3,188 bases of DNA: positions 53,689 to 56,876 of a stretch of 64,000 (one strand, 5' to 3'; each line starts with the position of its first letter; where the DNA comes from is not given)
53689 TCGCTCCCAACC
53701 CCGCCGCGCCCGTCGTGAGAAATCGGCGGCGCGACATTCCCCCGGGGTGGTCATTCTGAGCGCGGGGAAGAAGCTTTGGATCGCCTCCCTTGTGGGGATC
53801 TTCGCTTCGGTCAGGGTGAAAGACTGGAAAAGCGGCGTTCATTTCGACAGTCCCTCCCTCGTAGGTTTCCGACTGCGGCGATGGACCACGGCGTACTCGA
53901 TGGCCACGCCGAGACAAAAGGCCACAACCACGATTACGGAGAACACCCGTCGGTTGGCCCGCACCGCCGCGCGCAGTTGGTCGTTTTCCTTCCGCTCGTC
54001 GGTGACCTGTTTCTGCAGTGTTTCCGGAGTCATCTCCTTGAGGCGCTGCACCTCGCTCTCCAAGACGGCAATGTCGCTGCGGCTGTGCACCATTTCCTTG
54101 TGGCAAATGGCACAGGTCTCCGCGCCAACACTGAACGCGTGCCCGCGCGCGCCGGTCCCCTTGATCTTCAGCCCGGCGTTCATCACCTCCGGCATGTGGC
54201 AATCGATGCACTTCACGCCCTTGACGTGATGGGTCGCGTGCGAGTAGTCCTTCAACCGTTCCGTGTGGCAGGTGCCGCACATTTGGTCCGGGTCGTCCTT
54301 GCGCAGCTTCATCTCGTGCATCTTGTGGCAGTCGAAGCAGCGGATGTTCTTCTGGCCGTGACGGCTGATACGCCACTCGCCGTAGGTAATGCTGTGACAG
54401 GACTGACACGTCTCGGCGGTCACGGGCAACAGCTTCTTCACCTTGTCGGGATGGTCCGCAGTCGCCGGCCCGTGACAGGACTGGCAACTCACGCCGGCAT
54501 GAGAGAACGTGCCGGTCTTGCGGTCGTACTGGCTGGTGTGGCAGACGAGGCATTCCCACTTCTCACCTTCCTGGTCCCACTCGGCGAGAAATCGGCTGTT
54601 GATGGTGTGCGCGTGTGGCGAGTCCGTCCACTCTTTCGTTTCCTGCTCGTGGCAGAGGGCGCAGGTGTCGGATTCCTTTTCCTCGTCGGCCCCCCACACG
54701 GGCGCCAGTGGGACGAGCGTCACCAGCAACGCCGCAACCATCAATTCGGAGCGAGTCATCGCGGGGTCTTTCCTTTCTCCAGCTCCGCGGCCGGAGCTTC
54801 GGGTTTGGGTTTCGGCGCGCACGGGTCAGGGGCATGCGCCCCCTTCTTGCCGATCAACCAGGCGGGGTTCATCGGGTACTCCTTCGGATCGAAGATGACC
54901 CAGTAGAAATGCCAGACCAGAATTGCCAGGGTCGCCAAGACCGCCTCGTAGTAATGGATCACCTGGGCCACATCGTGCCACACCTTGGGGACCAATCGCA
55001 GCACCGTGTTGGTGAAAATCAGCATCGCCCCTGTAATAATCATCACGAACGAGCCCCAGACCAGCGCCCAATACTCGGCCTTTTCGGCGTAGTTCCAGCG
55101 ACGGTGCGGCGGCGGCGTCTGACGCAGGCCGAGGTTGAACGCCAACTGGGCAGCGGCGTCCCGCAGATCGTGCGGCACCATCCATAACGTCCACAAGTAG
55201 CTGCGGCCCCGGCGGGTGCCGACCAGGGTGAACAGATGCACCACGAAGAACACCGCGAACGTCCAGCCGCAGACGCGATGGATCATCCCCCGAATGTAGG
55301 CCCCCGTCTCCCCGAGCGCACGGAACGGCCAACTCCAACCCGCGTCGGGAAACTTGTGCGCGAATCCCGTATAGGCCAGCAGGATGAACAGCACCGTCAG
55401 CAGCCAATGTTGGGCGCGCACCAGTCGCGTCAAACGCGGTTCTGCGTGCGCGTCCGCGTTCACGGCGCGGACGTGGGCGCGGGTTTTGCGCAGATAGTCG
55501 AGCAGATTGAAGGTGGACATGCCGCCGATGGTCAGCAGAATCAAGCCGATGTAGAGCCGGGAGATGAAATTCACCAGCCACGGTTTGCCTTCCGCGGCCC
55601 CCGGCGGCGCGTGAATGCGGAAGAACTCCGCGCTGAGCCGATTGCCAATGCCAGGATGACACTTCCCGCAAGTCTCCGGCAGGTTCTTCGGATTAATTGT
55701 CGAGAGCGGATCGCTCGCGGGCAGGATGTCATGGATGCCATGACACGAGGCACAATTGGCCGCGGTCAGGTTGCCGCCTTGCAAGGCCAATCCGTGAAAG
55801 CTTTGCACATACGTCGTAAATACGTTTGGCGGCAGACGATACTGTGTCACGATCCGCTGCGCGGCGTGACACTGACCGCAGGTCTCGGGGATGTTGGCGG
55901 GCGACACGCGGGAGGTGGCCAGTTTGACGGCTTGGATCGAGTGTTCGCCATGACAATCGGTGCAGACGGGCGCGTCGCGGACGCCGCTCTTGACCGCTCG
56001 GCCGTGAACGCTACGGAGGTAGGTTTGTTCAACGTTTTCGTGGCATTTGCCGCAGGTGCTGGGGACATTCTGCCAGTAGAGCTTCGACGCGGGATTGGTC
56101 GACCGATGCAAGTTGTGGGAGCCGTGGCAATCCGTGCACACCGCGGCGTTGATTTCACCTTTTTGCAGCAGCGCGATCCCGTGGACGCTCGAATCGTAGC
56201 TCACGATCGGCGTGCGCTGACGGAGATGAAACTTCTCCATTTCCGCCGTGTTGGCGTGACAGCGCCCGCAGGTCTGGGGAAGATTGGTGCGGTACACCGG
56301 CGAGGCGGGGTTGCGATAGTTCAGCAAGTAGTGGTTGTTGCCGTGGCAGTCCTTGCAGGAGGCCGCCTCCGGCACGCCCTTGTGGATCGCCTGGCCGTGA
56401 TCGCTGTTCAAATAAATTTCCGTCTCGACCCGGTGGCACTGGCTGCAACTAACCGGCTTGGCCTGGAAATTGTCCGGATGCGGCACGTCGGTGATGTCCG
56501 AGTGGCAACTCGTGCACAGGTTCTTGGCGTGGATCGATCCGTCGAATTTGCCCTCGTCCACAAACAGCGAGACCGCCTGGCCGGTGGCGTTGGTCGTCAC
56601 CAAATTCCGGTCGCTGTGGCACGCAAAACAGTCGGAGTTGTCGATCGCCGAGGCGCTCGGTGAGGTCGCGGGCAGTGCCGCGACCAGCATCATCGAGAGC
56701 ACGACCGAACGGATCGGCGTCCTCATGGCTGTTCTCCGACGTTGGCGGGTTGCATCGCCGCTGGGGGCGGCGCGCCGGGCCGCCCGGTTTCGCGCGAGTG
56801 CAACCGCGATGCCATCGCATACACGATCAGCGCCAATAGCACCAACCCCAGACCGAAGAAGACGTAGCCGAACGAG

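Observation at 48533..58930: Tandemly duplicated inner-membrane cytochrome modules: 2 CbcL-like fusions followed by 2 (octahaem c / Tat 4Fe-4S / NrfD) triplets in one co-directional 12-gene array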

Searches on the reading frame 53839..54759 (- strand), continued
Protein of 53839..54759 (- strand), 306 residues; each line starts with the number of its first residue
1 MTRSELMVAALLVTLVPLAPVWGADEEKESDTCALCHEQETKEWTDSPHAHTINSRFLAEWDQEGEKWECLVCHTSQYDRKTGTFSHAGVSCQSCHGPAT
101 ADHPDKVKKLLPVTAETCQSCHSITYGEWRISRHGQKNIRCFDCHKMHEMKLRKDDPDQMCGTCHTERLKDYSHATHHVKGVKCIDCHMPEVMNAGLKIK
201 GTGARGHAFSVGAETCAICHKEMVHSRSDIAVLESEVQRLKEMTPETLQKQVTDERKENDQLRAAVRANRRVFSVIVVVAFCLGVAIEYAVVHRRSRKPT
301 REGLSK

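Call 49: find_encoding_contigs(protein=P0245, flank=6000, max_places=2)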
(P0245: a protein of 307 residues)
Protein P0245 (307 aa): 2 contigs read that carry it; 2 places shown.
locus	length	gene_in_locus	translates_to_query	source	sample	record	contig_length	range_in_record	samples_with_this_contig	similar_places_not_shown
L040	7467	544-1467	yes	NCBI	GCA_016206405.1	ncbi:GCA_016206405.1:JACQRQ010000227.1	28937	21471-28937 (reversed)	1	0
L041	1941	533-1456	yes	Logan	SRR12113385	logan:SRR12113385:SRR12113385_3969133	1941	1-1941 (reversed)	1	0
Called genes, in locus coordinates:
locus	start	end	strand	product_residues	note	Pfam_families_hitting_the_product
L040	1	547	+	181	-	PF01292:Ni_hydr_CYTB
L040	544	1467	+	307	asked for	PF09699:Paired_CXXCH_1 (faint), PF14537:Cytochrom_c3_2 (faint), PF13435:Cytochrome_C554, PF14522:Cytochrome_C7 (faint)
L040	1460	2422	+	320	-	PF12798:Fer4_3 (faint), PF12838:Fer4_7, PF13237:Fer4_10 (weak), PF13247:Fer4_11, PF12797:Fer4_2 (weak), PF00037:Fer4 (weak), PF13187:Fer4_9 (weak), PF13237:Fer4_10 (weak), +2 more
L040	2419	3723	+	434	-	PF03916:NrfD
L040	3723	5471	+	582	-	PF03264:Cytochrom_NNT (weak), PF14522:Cytochrome_C7 (faint), PF02085:Cytochrom_CIII (faint), PF14537:Cytochrom_c3_2 (faint)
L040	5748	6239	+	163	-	PF00355:Rieske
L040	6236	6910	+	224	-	PF00033:Cytochrome_B, PF13631:Cytochrom_B_N_2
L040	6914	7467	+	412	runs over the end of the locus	PF00032:Cytochrom_B_C, PF00034:Cytochrom_C, PF13442:Cytochrome_CBB3, PF02433:FixO (weak), PF00034:Cytochrom_C, PF13442:Cytochrome_CBB3, PF00034:Cytochrom_C, PF13442:Cytochrome_CBB3, +1 more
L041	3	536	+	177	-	?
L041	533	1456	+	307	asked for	PF09699:Paired_CXXCH_1 (faint), PF14537:Cytochrom_c3_2 (faint), PF13435:Cytochrome_C554, PF14522:Cytochrome_C7 (faint)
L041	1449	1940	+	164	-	?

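Call 50: find_encoding_contigs(protein=P0240, flank=8000, max_places=1)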
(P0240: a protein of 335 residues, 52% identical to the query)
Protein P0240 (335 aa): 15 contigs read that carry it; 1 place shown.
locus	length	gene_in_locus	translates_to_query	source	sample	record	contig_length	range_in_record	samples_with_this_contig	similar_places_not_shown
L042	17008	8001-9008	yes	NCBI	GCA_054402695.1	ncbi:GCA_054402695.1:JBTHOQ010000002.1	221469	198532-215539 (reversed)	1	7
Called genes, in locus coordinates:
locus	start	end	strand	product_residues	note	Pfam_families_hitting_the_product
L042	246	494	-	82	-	PF04945:YHS (weak)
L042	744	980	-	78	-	PF04945:YHS (weak)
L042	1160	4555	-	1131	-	PF00873:ACR_tran, PF03176:MMPL (weak), PF00873:ACR_tran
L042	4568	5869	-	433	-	PF25919:BSH_CusB, PF25973:BSH_CzcB, PF25869:3HB_CusB (faint), PF25954:Beta-barrel_RND_2, PF25975:CzcB_C, PF25989:YknX_C (weak)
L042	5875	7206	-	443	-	PF02321:OEP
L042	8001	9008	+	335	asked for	PF14537:Cytochrom_c3_2 (faint), PF13435:Cytochrome_C554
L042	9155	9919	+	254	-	PF12800:Fer4_4 (faint), PF12838:Fer4_7, PF13247:Fer4_11, PF00037:Fer4 (weak), PF12797:Fer4_2 (weak), PF12837:Fer4_6 (weak), PF13237:Fer4_10 (weak), PF13187:Fer4_9, +3 more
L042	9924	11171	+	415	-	PF03916:NrfD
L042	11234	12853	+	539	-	PF02085:Cytochrom_CIII (faint), PF09699:Paired_CXXCH_1 (faint), PF14522:Cytochrome_C7 (faint), PF14537:Cytochrom_c3_2 (faint), PF22113:Mtrc-MtrF_II-IV_dom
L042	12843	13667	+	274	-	PF01292:Ni_hydr_CYTB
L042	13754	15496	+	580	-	PF03264:Cytochrom_NNT, PF02085:Cytochrom_CIII (faint), PF14522:Cytochrome_C7 (faint), PF22113:Mtrc-MtrF_II-IV_dom (faint), PF14537:Cytochrom_c3_2 (weak)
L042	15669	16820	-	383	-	PF13167:GTP-bdg_N, PF16360:GTP-bdg_M, PF03193:RsgA_GTPase (faint), PF01926:MMR_HSR1, PF02421:FeoB_N (weak)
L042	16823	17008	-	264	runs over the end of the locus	PF01678:DAP_epimerase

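Call 53: find_encoding_contigs(protein=P0246, flank=7000, max_places=1)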
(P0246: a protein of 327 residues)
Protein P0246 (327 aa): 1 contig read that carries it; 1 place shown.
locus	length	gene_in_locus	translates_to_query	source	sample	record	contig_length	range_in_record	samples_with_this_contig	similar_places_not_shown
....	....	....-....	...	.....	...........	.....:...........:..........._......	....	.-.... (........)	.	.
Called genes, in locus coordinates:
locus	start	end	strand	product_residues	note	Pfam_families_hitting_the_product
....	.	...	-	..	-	?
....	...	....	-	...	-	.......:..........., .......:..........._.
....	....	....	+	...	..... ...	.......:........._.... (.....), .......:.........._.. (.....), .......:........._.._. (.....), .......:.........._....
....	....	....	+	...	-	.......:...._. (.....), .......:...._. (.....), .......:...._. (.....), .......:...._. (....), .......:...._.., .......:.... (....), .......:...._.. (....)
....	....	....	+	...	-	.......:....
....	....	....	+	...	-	-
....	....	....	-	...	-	?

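Call 54: find_encoding_contigs(protein=P0249, flank=7000, max_places=1)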
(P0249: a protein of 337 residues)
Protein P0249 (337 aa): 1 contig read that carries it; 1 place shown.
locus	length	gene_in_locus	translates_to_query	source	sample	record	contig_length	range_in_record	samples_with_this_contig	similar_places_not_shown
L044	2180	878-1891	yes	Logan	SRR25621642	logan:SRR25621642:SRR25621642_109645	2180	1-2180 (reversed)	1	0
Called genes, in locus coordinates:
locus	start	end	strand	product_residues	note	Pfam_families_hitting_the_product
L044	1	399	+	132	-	?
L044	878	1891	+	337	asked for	PF09699:Paired_CXXCH_1 (faint), PF14522:Cytochrome_C7 (faint), PF13435:Cytochrome_C554, PF14537:Cytochrom_c3_2 (faint)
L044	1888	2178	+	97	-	?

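Call 55: find_encoding_contigs(protein=P0254, flank=7000, max_places=1)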
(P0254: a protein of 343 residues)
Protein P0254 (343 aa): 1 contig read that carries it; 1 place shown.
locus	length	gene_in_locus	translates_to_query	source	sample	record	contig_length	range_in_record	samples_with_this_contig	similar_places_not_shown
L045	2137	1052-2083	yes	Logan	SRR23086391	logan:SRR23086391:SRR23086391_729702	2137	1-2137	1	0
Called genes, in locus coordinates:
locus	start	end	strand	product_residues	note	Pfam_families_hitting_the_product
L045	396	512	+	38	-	-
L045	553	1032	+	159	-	-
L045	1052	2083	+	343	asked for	PF14522:Cytochrome_C7 (faint), PF14537:Cytochrom_c3_2 (faint), PF22113:Mtrc-MtrF_II-IV_dom (faint), PF09699:Paired_CXXCH_1 (faint), PF13435:Cytochrome_C554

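Call 64: predict_structure(alignment_id=A1)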
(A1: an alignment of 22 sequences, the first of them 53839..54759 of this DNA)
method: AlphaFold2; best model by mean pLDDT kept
length: 306 residues; sequences in the alignment: 22
mean_pLDDT: 52.2   pTM: 0.25
mean pLDDT of the five models: 52.2, 52.1, 51.2, 50.3, 49.8
residues with pLDDT >= 90: 34; 70-90: 37; 50-70: 50; < 50: 185
segments of 3 or more residues with pLDDT < 50: 17-33, 66-100, 102-229
pLDDT, mean of each block of 10 residues (from residue 1): 74 56 39 50 53 53 47 38 42 40 40 36 30 30 41 43 37 33 32 33 31 40 40 70 86 92 91 93 96 79 54
secondary structure, 60 per line:
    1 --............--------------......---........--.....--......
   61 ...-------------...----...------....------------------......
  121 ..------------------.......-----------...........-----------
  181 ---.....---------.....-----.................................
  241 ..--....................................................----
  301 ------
elements in order: H3-14 H29-34 H38-45 H48-52 H55-63 E77-79 E84-86 H93-96 H115-122 H141-147 H159-169 H184-188 E198-202 E208-212 H213-242 H245-296

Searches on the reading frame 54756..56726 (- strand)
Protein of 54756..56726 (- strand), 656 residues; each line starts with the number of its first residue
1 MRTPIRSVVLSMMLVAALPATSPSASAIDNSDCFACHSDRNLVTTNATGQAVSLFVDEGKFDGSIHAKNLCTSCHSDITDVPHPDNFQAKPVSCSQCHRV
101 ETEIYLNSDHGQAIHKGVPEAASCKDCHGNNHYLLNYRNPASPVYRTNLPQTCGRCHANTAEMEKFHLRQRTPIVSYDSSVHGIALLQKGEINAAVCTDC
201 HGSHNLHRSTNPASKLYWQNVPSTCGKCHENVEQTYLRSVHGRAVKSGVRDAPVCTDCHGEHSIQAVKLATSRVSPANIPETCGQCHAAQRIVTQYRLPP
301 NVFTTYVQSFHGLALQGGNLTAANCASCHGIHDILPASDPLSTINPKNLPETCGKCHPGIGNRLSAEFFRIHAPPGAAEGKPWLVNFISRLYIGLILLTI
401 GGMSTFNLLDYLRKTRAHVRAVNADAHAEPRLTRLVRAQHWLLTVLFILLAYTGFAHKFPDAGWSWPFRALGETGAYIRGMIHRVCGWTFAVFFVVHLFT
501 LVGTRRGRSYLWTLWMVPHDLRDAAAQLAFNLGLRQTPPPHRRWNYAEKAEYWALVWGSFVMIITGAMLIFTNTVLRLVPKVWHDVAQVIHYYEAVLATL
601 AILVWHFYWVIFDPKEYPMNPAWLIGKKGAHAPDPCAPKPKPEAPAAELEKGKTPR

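Call 5: search_protein_families(library=pfam, proteins=[window:54756-56726:-], max_evalue=0.01)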
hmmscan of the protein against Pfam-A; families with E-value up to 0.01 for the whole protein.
window:54756-56726:- (656 aa): 8 families
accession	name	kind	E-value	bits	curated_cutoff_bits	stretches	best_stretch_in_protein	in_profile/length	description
PF01292.26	Ni_hydr_CYTB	-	1.2e-15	58.2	30.1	1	432-612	2-164/179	Prokaryotic cytochrome b561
PF14522.11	Cytochrome_C7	-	4e-15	55.8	24.8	2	82-157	4-66/67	Cytochrome c7 and related cytochrome c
PF09699.15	Paired_CXXCH_1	-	1.2e-14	54.1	20.6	2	254-291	8-40/41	Doubled CXXCH motif (Paired_CXXCH_1)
PF14537.11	Cytochrom_c3_2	-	6.5e-13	49.4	25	1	196-287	8-78/79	Cytochrome c3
PF22678.1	Cytochrom_c_NrfB-like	-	1.3e-05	26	27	0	322-356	58-89/89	Cytochrome c-type protein NrfB-like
PF02085.21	Cytochrom_CIII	-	2.1e-05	25.2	22.9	1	57-157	19-101/101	Class III cytochrome C family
PF00684.25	DnaJ_CXXCXGXG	-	0.00068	20.3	32.7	0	241-294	5-55/65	DnaJ central domain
PF14358.11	DUF4405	-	0.0009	20.2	26.7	1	440-499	3-63/66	Domain of unknown function (DUF4405)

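Call 6: search_protein_families(library=ncbifam, proteins=[window:54756-56726:-], max_evalue=0.01)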
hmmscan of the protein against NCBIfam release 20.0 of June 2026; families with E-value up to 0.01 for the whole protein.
window:54756-56726:- (656 aa): 5 families
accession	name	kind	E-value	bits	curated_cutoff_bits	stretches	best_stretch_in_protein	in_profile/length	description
TIGR04257.1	nanowire_3heme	domain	1.1e-07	31.9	40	0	120-160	22-61/75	c(7)-type cytochrome triheme domain-containing protein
NF008659.0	PRK11659.1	equivalog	1.6e-07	31.2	184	0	322-358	135-168/188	cytochrome c nitrite reductase pentaheme subunit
TIGR01583.1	formate-DH-gamm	equivalog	6.1e-07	29.6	115.85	1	431-612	4-171/204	formate dehydrogenase subunit gamma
TIGR03146.1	cyt_nit_nrfB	equivalog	3.8e-06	27.2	166.6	0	90-131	10-50/145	cytochrome c nitrite reductase pentaheme subunit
TIGR02125.1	CytB-hydogenase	equivalog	0.00041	19.9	121.5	1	434-609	5-179/212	Ni/Fe-hydrogenase, b-type cytochrome subunit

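Call 37: search_solved_structures(query=window:54756-56726:-, max_evalue=0.01)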
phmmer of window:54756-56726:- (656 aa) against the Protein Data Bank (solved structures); distinct sequences matched with E-value up to 0.01: 2.
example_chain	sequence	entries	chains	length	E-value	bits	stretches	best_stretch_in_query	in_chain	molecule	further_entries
28pb_A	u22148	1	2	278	9.3e-06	27.6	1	32-167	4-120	Cytochrome c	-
6i5b_A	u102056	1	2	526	0.0043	18.8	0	223-361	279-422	Uncharacterized protein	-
